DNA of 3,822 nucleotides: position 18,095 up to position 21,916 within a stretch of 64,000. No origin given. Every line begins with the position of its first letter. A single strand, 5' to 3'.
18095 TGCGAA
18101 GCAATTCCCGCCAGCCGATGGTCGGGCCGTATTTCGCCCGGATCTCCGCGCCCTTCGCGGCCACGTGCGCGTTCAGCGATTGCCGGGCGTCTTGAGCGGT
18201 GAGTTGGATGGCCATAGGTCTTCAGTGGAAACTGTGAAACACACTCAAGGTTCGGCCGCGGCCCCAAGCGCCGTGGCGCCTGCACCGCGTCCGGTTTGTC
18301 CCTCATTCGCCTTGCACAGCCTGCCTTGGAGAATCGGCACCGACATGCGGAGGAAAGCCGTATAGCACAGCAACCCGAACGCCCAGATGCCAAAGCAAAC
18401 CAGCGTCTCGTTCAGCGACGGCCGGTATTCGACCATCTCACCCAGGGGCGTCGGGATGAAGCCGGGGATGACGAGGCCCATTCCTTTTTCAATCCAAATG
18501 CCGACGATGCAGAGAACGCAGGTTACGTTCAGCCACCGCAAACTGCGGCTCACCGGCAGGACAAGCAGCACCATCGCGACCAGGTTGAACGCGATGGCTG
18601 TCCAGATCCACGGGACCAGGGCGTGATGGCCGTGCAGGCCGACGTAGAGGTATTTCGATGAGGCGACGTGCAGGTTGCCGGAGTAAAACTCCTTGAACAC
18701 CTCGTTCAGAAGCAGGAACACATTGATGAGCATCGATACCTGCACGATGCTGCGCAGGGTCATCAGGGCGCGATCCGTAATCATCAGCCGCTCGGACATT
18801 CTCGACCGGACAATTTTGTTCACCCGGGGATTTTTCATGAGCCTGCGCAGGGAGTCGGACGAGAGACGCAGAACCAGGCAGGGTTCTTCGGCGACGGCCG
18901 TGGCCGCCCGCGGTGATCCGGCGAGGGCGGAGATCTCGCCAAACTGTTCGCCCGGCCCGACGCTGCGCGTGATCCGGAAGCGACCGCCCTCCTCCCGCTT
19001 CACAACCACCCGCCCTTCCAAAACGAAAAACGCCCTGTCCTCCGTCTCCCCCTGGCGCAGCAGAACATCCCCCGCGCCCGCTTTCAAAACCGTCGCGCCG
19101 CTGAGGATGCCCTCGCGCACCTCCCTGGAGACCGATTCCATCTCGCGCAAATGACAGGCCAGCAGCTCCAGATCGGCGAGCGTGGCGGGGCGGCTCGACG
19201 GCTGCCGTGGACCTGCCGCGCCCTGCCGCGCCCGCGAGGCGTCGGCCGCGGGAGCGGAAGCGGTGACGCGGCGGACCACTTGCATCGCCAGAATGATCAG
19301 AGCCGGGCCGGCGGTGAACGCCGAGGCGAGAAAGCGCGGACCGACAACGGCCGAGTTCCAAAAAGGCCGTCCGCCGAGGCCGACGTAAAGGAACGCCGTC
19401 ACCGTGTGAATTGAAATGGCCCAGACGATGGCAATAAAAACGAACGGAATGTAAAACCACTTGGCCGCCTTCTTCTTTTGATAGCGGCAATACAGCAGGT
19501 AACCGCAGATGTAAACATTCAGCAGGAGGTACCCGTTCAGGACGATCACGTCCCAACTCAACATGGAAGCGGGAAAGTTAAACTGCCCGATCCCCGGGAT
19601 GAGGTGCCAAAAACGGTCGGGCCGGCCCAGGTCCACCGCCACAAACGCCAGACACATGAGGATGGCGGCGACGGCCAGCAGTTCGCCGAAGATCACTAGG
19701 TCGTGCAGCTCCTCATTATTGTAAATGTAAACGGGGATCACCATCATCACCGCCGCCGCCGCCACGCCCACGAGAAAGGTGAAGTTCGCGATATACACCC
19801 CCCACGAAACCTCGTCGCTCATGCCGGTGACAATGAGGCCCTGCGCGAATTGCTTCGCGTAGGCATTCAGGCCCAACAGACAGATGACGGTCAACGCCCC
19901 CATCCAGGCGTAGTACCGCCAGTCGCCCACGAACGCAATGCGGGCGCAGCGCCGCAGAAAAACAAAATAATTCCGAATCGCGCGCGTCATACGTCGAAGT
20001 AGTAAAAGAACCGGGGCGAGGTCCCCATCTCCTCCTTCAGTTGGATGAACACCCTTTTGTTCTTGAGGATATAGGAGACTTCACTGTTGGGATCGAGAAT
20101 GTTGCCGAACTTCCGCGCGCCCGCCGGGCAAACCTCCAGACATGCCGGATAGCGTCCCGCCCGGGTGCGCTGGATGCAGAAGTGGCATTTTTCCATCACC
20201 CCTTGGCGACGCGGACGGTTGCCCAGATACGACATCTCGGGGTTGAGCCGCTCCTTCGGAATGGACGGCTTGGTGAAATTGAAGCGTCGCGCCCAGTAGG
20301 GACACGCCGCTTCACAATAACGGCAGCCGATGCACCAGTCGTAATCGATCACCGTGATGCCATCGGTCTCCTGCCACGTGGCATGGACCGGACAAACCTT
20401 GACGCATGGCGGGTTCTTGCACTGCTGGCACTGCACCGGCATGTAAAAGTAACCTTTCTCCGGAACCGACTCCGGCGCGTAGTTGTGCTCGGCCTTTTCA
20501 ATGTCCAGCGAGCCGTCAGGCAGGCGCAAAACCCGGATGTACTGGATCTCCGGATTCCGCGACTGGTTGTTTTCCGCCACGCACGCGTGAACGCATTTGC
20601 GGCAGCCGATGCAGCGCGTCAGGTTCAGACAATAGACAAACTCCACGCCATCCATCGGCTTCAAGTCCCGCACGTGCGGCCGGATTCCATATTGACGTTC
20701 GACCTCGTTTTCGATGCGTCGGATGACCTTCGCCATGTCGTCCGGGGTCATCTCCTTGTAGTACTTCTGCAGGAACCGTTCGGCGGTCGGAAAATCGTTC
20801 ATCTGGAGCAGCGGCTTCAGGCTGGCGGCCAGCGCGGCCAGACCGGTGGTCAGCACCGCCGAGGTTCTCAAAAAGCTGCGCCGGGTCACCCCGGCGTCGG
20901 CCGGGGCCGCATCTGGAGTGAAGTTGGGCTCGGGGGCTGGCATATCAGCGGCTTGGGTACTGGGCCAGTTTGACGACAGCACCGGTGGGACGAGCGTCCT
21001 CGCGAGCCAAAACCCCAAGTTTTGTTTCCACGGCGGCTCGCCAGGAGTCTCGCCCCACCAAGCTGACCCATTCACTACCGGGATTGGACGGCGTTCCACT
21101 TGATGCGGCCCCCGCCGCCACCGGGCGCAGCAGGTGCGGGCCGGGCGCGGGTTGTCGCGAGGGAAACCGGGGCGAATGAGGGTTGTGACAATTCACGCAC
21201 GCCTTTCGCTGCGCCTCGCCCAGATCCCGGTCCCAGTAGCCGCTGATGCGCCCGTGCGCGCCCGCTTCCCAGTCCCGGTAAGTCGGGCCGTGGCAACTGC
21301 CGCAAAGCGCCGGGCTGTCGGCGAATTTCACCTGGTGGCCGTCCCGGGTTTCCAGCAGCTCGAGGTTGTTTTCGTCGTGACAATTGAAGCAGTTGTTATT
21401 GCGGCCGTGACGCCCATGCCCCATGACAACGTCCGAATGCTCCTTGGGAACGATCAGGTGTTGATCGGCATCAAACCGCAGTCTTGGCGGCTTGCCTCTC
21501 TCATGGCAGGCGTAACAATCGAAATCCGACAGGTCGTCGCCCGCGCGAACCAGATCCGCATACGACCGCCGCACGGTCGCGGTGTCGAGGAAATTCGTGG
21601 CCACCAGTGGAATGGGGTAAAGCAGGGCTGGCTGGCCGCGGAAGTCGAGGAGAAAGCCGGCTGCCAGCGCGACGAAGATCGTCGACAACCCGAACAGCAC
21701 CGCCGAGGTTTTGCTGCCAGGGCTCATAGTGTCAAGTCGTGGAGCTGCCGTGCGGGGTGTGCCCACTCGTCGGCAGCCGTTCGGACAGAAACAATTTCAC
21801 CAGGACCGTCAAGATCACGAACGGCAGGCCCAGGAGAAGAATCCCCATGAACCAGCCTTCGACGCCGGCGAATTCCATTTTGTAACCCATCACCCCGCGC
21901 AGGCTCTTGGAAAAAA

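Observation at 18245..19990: NrfD-type quinone-handling membrane subunit with an embedded cyclic-nucleotide-binding domain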

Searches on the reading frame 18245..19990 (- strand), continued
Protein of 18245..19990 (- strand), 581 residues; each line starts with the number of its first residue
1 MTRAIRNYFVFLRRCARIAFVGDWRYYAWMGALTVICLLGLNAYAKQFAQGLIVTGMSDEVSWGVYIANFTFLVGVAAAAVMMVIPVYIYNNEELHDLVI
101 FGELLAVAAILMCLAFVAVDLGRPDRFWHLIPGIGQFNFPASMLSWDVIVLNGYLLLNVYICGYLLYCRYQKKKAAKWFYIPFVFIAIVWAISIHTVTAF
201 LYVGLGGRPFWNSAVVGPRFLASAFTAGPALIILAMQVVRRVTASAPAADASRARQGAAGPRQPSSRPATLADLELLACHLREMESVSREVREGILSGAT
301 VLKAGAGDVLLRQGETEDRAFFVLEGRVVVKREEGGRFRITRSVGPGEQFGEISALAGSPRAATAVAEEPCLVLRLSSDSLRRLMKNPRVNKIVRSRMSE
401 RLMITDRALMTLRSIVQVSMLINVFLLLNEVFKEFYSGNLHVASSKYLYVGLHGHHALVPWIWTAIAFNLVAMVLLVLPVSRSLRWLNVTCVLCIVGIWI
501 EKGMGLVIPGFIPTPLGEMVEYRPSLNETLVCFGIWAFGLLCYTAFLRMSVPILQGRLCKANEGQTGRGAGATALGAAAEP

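Call 53: find_encoding_contigs(protein=P0334, flank=6000, max_places=1)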
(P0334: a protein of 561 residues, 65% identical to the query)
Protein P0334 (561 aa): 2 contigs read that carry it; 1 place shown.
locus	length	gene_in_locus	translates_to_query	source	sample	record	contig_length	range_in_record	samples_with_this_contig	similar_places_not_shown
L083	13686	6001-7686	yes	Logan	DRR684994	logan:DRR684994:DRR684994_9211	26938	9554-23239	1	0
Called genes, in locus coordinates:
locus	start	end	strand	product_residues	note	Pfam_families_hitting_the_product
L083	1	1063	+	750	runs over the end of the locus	PF00317:Ribonuc_red_lgN, PF02867:Ribonuc_red_lgC, PF12637:TSCPD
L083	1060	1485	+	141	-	-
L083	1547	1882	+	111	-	-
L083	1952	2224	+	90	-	-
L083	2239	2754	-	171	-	PF03692:CxxCxxCC (weak)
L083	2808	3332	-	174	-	PF00080:Sod_Cu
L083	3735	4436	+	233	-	PF00027:cNMP_binding, PF13545:HTH_Crp_2, PF00325:Crp (weak)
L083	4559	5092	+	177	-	PF09699:Paired_CXXCH_1 (faint), PF14522:Cytochrome_C7 (faint)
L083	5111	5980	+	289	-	PF12838:Fer4_7 (weak), PF13247:Fer4_11, PF13187:Fer4_9 (weak), PF00037:Fer4 (weak), PF12797:Fer4_2 (weak), PF13237:Fer4_10 (weak), PF12838:Fer4_7 (weak), PF13247:Fer4_11, +4 more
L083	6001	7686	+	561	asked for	PF03916:NrfD, PF00571:CBS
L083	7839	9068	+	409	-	PF04055:Radical_SAM, PF13186:SPASM, PF08369:PCP_red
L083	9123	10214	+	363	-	PF00582:Usp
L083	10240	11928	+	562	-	PF01654:Cyt_bd_oxida_I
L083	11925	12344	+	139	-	PF02433:FixO (faint), PF00034:Cytochrom_C, PF13442:Cytochrome_CBB3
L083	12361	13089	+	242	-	PF00034:Cytochrom_C, PF13442:Cytochrome_CBB3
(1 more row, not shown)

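Call 72: search_solved_structures(query=A4, max_evalue=0.01, show_alignments=2)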
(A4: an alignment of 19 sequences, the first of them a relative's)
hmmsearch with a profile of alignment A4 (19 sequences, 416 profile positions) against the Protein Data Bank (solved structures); distinct sequences matched with E-value up to 0.01: 4.
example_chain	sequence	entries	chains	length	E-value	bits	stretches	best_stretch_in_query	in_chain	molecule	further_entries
6f0k_C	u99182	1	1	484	1e-24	90.3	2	175-396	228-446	Polysulphide reductase NrfD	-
6lod_C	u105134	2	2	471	4.6e-19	71.7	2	184-404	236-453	Polysulphide reductase NrfD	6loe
8k9e_C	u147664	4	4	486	1.6e-18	70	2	180-400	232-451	Polysulphide reductase NrfD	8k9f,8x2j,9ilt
6btm_C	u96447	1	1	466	2.2e-15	59.6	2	182-401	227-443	Alternative Complex III subunit C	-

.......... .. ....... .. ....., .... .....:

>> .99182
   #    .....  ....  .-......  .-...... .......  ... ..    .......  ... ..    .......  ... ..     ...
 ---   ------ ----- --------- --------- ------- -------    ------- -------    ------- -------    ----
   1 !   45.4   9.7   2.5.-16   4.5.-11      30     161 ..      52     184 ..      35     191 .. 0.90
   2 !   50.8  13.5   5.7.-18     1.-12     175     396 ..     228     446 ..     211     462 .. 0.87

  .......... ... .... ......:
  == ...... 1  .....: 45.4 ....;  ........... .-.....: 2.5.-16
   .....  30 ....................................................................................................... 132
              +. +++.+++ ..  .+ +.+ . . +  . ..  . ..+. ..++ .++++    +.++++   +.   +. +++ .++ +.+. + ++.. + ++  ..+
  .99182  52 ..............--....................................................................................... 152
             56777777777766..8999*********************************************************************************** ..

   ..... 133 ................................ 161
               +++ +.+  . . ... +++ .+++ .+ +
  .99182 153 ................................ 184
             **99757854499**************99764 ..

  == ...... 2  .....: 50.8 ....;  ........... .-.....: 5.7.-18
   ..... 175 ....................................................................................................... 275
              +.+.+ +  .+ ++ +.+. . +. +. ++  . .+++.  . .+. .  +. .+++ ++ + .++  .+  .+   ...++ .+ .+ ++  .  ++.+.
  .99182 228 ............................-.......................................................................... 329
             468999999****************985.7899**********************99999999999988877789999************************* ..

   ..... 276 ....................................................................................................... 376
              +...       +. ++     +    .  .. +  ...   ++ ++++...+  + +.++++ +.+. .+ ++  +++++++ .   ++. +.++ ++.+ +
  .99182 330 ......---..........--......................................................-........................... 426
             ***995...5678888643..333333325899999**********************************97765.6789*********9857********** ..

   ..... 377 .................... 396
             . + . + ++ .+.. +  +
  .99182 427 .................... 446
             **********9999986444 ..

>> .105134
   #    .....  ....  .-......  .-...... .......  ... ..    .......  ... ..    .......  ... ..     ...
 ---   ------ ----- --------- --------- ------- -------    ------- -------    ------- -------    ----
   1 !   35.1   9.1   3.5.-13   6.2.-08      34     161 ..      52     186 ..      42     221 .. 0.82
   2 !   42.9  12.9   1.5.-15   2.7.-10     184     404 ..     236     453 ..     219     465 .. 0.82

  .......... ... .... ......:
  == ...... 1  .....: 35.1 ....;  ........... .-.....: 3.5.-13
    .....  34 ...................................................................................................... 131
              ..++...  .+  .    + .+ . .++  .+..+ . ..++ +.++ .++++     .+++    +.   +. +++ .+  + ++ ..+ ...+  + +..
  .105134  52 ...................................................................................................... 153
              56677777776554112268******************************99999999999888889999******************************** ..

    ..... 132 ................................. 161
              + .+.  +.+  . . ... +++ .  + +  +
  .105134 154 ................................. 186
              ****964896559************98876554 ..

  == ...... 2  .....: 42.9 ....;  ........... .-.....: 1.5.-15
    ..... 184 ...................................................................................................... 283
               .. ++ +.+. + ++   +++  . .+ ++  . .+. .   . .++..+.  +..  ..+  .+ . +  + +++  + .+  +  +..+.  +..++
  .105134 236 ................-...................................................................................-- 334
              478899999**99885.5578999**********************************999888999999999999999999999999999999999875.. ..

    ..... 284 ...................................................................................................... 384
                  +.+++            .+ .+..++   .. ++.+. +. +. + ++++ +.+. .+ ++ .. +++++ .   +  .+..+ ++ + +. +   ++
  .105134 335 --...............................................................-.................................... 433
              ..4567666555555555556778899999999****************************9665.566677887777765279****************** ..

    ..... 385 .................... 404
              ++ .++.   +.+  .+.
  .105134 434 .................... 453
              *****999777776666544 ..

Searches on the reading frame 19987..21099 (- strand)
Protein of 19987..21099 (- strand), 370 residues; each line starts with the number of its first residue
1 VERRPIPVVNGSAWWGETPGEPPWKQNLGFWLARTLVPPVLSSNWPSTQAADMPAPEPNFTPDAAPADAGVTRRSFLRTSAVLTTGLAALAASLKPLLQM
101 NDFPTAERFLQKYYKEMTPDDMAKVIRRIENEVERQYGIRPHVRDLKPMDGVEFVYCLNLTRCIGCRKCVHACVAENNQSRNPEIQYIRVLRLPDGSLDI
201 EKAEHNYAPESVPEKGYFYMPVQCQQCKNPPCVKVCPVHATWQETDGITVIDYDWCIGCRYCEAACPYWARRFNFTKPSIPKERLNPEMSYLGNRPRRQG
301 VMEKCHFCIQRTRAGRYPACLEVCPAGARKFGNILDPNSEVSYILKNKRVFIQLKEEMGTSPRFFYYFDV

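Call 3: search_protein_families(library=pfam, proteins=[window:19987-21099:-], max_evalue=0.01)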
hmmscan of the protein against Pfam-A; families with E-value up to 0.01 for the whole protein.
window:19987-21099:- (370 aa): 13 families
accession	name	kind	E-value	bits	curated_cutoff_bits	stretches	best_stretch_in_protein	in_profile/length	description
PF13247.11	Fer4_11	-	4.1e-18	65.9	26.2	2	217-276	3-64/100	4Fe-4S dicluster domain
PF12838.12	Fer4_7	-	2.9e-14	53.7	27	2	162-240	1-52/52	4Fe-4S dicluster domain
PF13187.11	Fer4_9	-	4.6e-11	43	27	3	256-327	2-50/52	4Fe-4S dicluster domain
PF13237.11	Fer4_10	-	2.7e-10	40.5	25.5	3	250-325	3-53/53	4Fe-4S dicluster domain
PF12837.12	Fer4_6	-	4.1e-09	36.4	25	1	250-268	3-21/24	4Fe-4S binding domain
PF13183.11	Fer4_8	-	1.1e-08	36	27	2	160-239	2-67/68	4Fe-4S dicluster domain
PF13484.11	Fer4_16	-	2.5e-07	31.8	30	0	162-176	1-15/66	4Fe-4S double cluster binding domain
PF12797.12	Fer4_2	-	1e-06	28.7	24.5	1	249-268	3-22/22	4Fe-4S binding domain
PF00037.32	Fer4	-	2.2e-06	27.7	21.1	1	250-268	2-20/24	4Fe-4S binding domain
PF13534.11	Fer4_17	-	1.5e-05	25.8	22.2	0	256-309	2-50/61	4Fe-4S dicluster domain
PF25160.1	LdpA_Fe-S-bd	-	3.9e-05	23.8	27.6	1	226-268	4-40/49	LdpA Fe-S cluster-binding domain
PF12798.12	Fer4_3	-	0.0062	17.7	27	0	256-268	1-13/15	4Fe-4S binding domain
PF12800.12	Fer4_4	-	0.0064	17.2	24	1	254-269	2-17/17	4Fe-4S binding domain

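Call 4: search_protein_families(library=ncbifam, proteins=[window:19987-21099:-], max_evalue=0.01)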
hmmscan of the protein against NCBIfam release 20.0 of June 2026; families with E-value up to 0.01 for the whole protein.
window:19987-21099:- (370 aa): 52 families (the best 25 are shown)
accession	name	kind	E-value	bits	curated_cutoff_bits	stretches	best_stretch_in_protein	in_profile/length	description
NF045797.1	DsrO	equivalog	3.5e-50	170.6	200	1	218-367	97-234/235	sulfate reduction electron transfer complex DsrMKJOP subunit DsrO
NF041782.1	mnquin_red_QrcC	equivalog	8.1e-40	137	400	1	157-367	4-225/239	menaquinone reductase iron-sulfur cluster-binding subunit QrcC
NF041715.1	arsenate_red_ArrB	equivalog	2.2e-37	128.8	450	2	156-278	5-111/233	arsenate respiratory reductase iron-sulfur subunit ArrB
NF011569.0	PRK14993.1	equivalog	5e-37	127.7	416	2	155-274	45-150/244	tetrathionate reductase subunit TtrB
TIGR03149.1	cyt_nit_nrfC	equivalog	1.4e-31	109.6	377.6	2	158-279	43-150/225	cytochrome c nitrite reductase Fe-S protein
NF008134.0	PRK10882.1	equivalog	8.8e-30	103.9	263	2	159-278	44-168/329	hydrogenase 2 operon protein HybA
TIGR02951.1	DMSO_dmsB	equivalog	5.1e-29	101.4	214.1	2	156-282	4-123/161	DMSO/selenate family reductase complex B subunit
TIGR03478.1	DMSO_red_II_bet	subfamily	5.5e-25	87.9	480.7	2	212-276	119-184/321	DMSO reductase family type II enzyme, iron-sulfur subunit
NF045715.1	sulf_resp_HmcB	equivalog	2.2e-23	82.8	420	1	159-333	42-197/307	sulfate respiration complex iron-sulfur protein HmcB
NF042979.1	EthbenzDh_ebdB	equivalog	1.5e-22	80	740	2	212-275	141-205/354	ethylbenzene dehydrogenase subunit beta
NF038355.1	FDH3_beta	equivalog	2.6e-20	73.2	240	1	157-333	6-163/180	formate dehydrogenase FDH3 subunit beta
NF007382.0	PRK09898.1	equivalog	7.1e-19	68.1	213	1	159-270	64-170/208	ferredoxin-like protein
TIGR01582.1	FDH-beta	equivalog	8.3e-17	61.2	334.7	1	153-334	21-182/283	formate dehydrogenase subunit beta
NF007658.0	PRK10330.1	equivalog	8.1e-15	54.8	260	1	222-328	56-151/181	electron transport protein HydN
NF009408.0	PRK12769.1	equivalog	1.6e-13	49.7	1003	1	159-330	8-143/659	formate-dependent uric acid utilization protein AegA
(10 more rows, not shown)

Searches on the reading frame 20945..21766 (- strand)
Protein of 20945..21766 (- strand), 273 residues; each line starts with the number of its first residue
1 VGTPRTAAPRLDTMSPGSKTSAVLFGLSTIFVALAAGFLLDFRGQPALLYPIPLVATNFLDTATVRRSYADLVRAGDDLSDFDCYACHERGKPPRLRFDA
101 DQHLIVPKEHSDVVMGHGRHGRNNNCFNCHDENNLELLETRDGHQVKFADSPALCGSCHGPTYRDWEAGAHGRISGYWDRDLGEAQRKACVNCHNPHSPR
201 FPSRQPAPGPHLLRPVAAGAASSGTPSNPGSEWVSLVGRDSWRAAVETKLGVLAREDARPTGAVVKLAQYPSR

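Call 3: search_protein_families(library=pfam, proteins=[window:20945-21766:-], max_evalue=0.01)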
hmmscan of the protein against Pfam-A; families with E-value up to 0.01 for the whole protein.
window:20945-21766:- (273 aa): 6 families
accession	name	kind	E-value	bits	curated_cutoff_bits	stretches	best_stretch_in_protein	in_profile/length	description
PF14522.11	Cytochrome_C7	-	3.7e-06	27.1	24.8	1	115-195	3-67/67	Cytochrome c7 and related cytochrome c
PF09699.15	Paired_CXXCH_1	-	7.9e-06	25.9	20.6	0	187-203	6-22/41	Doubled CXXCH motif (Paired_CXXCH_1)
PF22113.1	Mtrc-MtrF_II-IV_dom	-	2.5e-05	24.3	30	1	83-197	30-166/176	Outer membrane cytochrome MtrC/MtrF-like, domains II/IV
PF22678.1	Cytochrom_c_NrfB-like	-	0.00023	22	27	0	84-159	1-65/89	Cytochrome c-type protein NrfB-like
PF14537.11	Cytochrom_c3_2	-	0.0022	18.9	25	0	120-199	2-69/79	Cytochrome c3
PF02085.21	Cytochrom_CIII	-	0.0027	18.5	22.9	1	108-198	16-86/101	Class III cytochrome C family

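Call 4: search_protein_families(library=ncbifam, proteins=[window:20945-21766:-], max_evalue=0.01)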
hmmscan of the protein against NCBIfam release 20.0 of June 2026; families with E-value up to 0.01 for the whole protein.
window:20945-21766:- (273 aa): 9 families
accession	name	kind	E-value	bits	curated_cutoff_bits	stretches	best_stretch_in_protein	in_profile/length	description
TIGR03507.1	decahem_SO1788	subfamily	2.1e-06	26.5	209.3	1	124-200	244-308/672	OmcA/MtrC family decaheme c-type cytochrome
TIGR03508.1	decahem_SO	subfamily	2.5e-05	23.9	192.2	1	124-196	3-79/258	DmsE family decaheme c-type cytochrome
NF008659.0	PRK11659.1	equivalog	3e-05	23.8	184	1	115-197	38-120/188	cytochrome c nitrite reductase pentaheme subunit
TIGR01905.1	paired_CXXCH_1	subfamily_domain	0.00021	21.2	25.2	0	188-200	7-19/41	doubled CXXCH domain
TIGR04257.1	nanowire_3heme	domain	0.00028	21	40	1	108-160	8-59/75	c(7)-type cytochrome triheme domain-containing protein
TIGR03153.1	cytochr_NrfH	equivalog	0.00044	20.3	134.2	1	147-198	23-63/138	cytochrome c nitrite reductase small subunit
NF045713.1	CxxCH_16_HmcA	equivalog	0.00082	18.1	400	1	81-196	132-235/541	sulfate respiration complex hexadecaheme cytochrome HmcA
NF041028.1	decahem_GSU2203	exception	0.0014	17.9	325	1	123-195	36-109/317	GSU2203 family decaheme c-type cytochrome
TIGR04315.1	octaheme_Shew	subfamily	0.0086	15.1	375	0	83-197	147-253/440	tetrathionate reductase family octaheme c-type cytochrome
